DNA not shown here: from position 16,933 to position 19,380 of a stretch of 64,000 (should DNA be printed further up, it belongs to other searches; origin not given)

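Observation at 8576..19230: Cluster of four paralogous TPR proteins built on a SpoIIE/RsbU-type PP2C phosphatase domain, two with a periplasmic TPR sensor between TM helices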

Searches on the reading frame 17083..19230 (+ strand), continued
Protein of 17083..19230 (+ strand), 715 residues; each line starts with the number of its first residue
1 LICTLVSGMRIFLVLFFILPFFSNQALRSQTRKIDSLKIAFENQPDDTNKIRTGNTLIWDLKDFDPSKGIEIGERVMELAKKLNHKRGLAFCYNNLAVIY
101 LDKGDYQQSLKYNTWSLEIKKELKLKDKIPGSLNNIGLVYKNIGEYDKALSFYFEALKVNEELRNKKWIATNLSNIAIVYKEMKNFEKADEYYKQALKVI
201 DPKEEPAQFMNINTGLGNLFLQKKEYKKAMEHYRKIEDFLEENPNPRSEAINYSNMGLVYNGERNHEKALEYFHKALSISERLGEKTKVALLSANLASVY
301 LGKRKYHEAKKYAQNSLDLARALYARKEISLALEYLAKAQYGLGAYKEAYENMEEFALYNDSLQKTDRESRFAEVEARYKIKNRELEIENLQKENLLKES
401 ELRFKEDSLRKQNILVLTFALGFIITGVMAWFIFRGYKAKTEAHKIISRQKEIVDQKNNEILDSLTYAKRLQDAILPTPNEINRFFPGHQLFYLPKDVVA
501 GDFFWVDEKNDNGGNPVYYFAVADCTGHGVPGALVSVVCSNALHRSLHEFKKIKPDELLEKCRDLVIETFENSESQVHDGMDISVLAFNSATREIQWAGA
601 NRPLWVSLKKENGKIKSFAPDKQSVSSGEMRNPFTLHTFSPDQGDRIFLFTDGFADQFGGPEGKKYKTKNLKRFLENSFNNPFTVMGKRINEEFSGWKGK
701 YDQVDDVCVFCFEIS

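Call 18: find_encoding_contigs(protein=P0001, flank=10000, max_places=6)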
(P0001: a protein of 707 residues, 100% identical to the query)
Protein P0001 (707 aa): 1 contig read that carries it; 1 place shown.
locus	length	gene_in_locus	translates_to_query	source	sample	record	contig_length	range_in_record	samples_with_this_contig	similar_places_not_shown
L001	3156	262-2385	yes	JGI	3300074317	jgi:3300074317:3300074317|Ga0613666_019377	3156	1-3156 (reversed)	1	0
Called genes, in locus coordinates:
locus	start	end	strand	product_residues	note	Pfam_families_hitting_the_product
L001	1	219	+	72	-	?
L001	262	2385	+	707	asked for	PF13424:TPR_12 (weak), PF24885:TPR_NPHP3 (weak), PF14938:SNAP (weak), PF00515:TPR_1 (weak), PF13424:TPR_12, PF17874:TPR_MalT, PF13424:TPR_12 (weak), PF07228:SpoIIE, +7 more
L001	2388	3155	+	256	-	?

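Call 19: find_encoding_contigs(protein=P0053, flank=10000, max_places=4)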
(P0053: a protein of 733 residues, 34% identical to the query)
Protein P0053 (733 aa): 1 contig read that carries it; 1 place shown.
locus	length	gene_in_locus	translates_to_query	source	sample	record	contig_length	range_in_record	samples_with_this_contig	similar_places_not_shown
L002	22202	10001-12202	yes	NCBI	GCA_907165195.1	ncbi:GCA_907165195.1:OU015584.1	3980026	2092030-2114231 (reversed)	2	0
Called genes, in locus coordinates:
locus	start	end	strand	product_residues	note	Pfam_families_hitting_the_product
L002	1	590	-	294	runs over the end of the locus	PF13855:LRR_8 (faint), PF14580:LRR_9 (weak), PF12799:LRR_4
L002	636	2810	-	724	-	PF13424:TPR_12, PF00515:TPR_1, PF13181:TPR_8, PF00515:TPR_1, PF13424:TPR_12, PF00515:TPR_1, PF13424:TPR_12, PF07228:SpoIIE, +14 more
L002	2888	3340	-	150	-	PF01928:CYTH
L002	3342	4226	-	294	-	PF13489:Methyltransf_23, PF01135:PCMT, PF01209:Ubie_methyltran, PF06325:PrmA, PF13847:Methyltransf_31, PF08241:Methyltransf_11, PF08242:Methyltransf_12, PF13649:Methyltransf_25, +4 more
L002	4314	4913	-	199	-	PF02627:CMD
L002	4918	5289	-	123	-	-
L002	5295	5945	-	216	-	PF00005:ABC_tran, PF13304:AAA_21 (faint)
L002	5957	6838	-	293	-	PF00561:Abhydrolase_1, PF12146:Hydrolase_4, PF02089:Palm_thioest (weak), PF12697:Abhydrolase_6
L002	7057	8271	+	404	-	PF08442:ATP-grasp_2, PF13549:ATP-grasp_5 (faint), PF24948:Citrate_synth_N, PF00549:Ligase_CoA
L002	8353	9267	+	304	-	PF01841:Transglut_core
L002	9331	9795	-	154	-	PF22544:HYDIN_VesB_CFA65-like_Ig, PF07610:DUF1573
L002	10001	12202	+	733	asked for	PF17874:TPR_MalT (weak), PF28559:TPR_SusR (weak), PF00515:TPR_1, PF13424:TPR_12, PF13424:TPR_12, PF00515:TPR_1, PF13181:TPR_8, PF07228:SpoIIE, +13 more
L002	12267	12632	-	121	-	-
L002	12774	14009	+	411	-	PF00512:HisKA, PF02518:HATPase_c, PF14501:HATPase_c_5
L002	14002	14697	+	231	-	PF00072:Response_reg, PF00486:Trans_reg_C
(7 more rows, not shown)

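Call 20: find_encoding_contigs(protein=P0008, flank=10000, max_places=3)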
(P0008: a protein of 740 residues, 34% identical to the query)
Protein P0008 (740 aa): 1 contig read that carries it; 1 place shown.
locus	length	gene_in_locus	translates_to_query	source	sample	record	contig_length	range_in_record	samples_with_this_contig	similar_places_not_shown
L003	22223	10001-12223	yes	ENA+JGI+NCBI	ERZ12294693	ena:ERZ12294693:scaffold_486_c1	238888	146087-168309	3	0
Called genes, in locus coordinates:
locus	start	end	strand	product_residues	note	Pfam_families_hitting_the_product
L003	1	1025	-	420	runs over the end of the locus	PF18962:Por_Secre_tail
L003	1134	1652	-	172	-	PF00702:Hydrolase (faint), PF13419:HAD_2 (faint), PF08282:Hydrolase_3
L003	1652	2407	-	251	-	PF03807:F420_oxidored, PF10727:Rossmann-like, PF10728:DUF2520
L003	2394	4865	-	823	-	PF01578:Cytochrom_C_asm, PF16327:CcmF_C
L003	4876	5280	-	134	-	PF03100:CcmE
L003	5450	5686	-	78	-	PF20077:CcmD_alt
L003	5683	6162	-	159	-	PF01578:Cytochrom_C_asm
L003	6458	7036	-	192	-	PF03379:CcmB (faint)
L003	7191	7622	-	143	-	-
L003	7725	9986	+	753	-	PF13424:TPR_12, PF00515:TPR_1 (weak), PF13374:TPR_10 (weak), PF13424:TPR_12, PF00515:TPR_1, PF13424:TPR_12, PF00515:TPR_1 (weak), PF07228:SpoIIE, +13 more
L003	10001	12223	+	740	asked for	PF13424:TPR_12, PF00515:TPR_1 (weak), PF07719:TPR_2 (weak), PF13424:TPR_12, PF00515:TPR_1 (weak), PF13424:TPR_12, PF13424:TPR_12, PF07228:SpoIIE, +10 more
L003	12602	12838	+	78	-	PF00830:Ribosomal_L28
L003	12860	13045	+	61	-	PF00471:Ribosomal_L33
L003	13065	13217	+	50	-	PF14128:DUF4295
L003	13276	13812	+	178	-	PF07609:DUF1572, PF04978:MST, PF12867:DinB_2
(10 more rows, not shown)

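Call 21: find_encoding_contigs(protein=P0085, flank=10000, max_places=3)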
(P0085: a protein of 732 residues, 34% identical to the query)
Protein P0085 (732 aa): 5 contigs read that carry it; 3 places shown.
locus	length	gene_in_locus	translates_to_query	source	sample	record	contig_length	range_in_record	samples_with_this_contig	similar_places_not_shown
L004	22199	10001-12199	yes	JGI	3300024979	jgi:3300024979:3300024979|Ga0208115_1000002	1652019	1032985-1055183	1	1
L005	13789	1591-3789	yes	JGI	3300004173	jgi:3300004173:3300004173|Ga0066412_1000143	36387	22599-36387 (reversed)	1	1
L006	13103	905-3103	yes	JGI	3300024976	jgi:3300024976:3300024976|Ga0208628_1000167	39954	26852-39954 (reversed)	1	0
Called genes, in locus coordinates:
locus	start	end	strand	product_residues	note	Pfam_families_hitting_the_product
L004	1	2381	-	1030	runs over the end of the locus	PF00005:ABC_tran, PF19055:ABC2_membrane_7 (faint), PF01061:ABC2_membrane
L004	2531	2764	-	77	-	-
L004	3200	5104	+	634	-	PF00270:DEAD, PF00271:Helicase_C, PF28538:Helicase_helical, PF03880:DbpA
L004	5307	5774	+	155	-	PF00965:TIMP (weak)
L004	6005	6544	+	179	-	-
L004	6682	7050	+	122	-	PF24719:Imm33-like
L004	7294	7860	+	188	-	-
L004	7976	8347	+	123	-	-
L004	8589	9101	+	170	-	PF00691:OmpA (weak)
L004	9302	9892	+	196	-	-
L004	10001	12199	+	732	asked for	PF28559:TPR_SusR (faint), PF13374:TPR_10 (faint), PF07719:TPR_2 (faint), PF13424:TPR_12 (weak), PF17874:TPR_MalT (weak), PF00515:TPR_1 (weak), PF13424:TPR_12, PF07228:SpoIIE (weak), +2 more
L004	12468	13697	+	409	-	PF00691:OmpA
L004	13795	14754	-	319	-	PF02230:Abhydrolase_2 (faint), PF00561:Abhydrolase_1, PF02089:Palm_thioest (weak), PF12146:Hydrolase_4, PF12697:Abhydrolase_6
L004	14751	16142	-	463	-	PF01743:PolyA_pol, PF12627:PolyA_pol_RNAbd, PF01966:HD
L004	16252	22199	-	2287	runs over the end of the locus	PF23759:GBD_T9SS_assoc, PF13895:Ig_2 (faint), PF07679:I-set (faint), PF19406:PKD_5, PF07686:V-set (faint), PF19081:Ig_7, PF13585:CHU_C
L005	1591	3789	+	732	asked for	PF28559:TPR_SusR (faint), PF13374:TPR_10 (faint), PF07719:TPR_2 (faint), PF13424:TPR_12 (weak), PF17874:TPR_MalT (weak), PF00515:TPR_1 (weak), PF13424:TPR_12, PF07228:SpoIIE (weak), +2 more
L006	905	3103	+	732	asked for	PF28559:TPR_SusR (faint), PF13374:TPR_10 (faint), PF07719:TPR_2 (faint), PF13424:TPR_12 (weak), PF17874:TPR_MalT (weak), PF00515:TPR_1 (weak), PF13424:TPR_12, PF07228:SpoIIE (weak), +2 more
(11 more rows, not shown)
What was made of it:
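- Closest known: FimS of Porphyromonas gingivalis. Same: Precomputed PF28559 TPR_SusR hits appear on homologs (calls 19, 21).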

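Call 22: find_encoding_contigs(protein=P0021, flank=10000, max_places=3)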
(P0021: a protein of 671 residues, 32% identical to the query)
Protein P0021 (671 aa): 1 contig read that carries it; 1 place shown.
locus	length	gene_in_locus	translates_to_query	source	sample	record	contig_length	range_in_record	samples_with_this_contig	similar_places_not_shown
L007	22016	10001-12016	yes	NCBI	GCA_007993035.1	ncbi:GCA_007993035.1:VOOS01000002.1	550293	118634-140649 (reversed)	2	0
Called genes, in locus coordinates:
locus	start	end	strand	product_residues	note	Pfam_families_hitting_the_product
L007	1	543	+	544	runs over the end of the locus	PF00005:ABC_tran, PF02463:SMC_N (faint), PF03193:RsgA_GTPase (faint), PF13555:AAA_29 (faint), PF00004:AAA (faint), PF00350:Dynamin_N (faint), PF12848:ABC_tran_Xtn, PF00005:ABC_tran, +2 more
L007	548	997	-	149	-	PF00226:DnaJ (weak), PF13619:KTSC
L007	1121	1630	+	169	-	PF00583:Acetyltransf_1, PF13508:Acetyltransf_7 (weak)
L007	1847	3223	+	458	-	PF00211:Guanylate_cyc, PF01966:HD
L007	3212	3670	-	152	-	PF03073:TspO_MBR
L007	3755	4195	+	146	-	-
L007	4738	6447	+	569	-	PF07228:SpoIIE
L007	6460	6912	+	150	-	-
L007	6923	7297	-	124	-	-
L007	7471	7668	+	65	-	-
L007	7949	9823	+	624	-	PF13374:TPR_10 (faint), PF17874:TPR_MalT (faint), PF24885:TPR_NPHP3 (faint), PF00515:TPR_1 (faint), PF07719:TPR_2 (faint), PF13181:TPR_8 (faint), PF13424:TPR_12, PF07228:SpoIIE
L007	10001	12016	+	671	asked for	PF13424:TPR_12, PF17874:TPR_MalT, PF13424:TPR_12, PF00515:TPR_1, PF13374:TPR_10, PF13424:TPR_12, PF24885:TPR_NPHP3, PF07228:SpoIIE, +10 more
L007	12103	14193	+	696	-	PF13424:TPR_12, PF13424:TPR_12, PF00515:TPR_1 (weak), PF13374:TPR_10 (weak), PF13424:TPR_12, PF14938:SNAP (weak), PF13424:TPR_12, PF07228:SpoIIE, +7 more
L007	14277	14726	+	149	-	-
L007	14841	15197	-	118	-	-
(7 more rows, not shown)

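Call 31: search_protein_families(library=ncbifam, proteins=[window:17083-19230:+], max_evalue=0.01)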
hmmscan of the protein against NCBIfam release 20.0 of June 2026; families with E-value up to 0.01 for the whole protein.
window:17083-19230:+ (715 aa): 13 families
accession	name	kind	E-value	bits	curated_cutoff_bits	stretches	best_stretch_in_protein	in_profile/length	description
NF038263.1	prot_phos_SiaA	equivalog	3.2e-34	118.5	700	1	454-714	404-657/658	biofilm regulation protein phosphatase SiaA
NF053520.1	HK_Porph_FimS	equivalog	2.4e-28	98.8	600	3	134-231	128-225/618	sensor histidine kinase FimS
NF002725.1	PRK02603.1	equivalog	5.9e-17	62.2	143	3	224-311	49-129/173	photosystem I assembly protein Ycf3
NF041717.1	HaaA_phane_TPR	equivalog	2.6e-15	55.6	1125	1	75-338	617-880/882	cyclophane-containing RiPP biosynthesis TPR protein HaaT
TIGR02521.1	type_IV_pilW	equivalog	4.2e-14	52.7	154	1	175-314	70-193/234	type IV pilus biogenesis/stability protein PilW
NF053779.1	BT3442_fam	equivalog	1.2e-12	47.3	940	3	184-319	116-251/563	BT3442 family protein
NF053617.1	SARPRegAfsRStmc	equivalog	2.2e-10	39.1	1430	2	176-320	742-886/986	SARP-family global regulator AfsR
NF040586.1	FxSxx_TPR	equivalog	3.5e-10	39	300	2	92-286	516-719/830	FxSxx-COOH system tetratricopeptide repeat protein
NF040959.1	MamA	equivalog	4.8e-09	36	200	1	136-280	43-169/204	magnetosome protein MamA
NF033758.1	gliding_GltE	equivalog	2.7e-06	26.6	225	1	96-196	262-351/411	adventurous gliding motility TPR repeat lipoprotein GltE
NF053720.1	NsdA_fam_reg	subfamily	2e-05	24.3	75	1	144-322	215-400/432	NsdA family TPR-like regulatory protein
NF033762.1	social_mot_Tgl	equivalog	2.5e-05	23.7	225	1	136-277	37-163/252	social motility TPR repeat lipoprotein Tgl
NF047558.1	TPR_END_plus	domain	0.0079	16.1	32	0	255-285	4-34/56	TPR end-of-group domain-containing protein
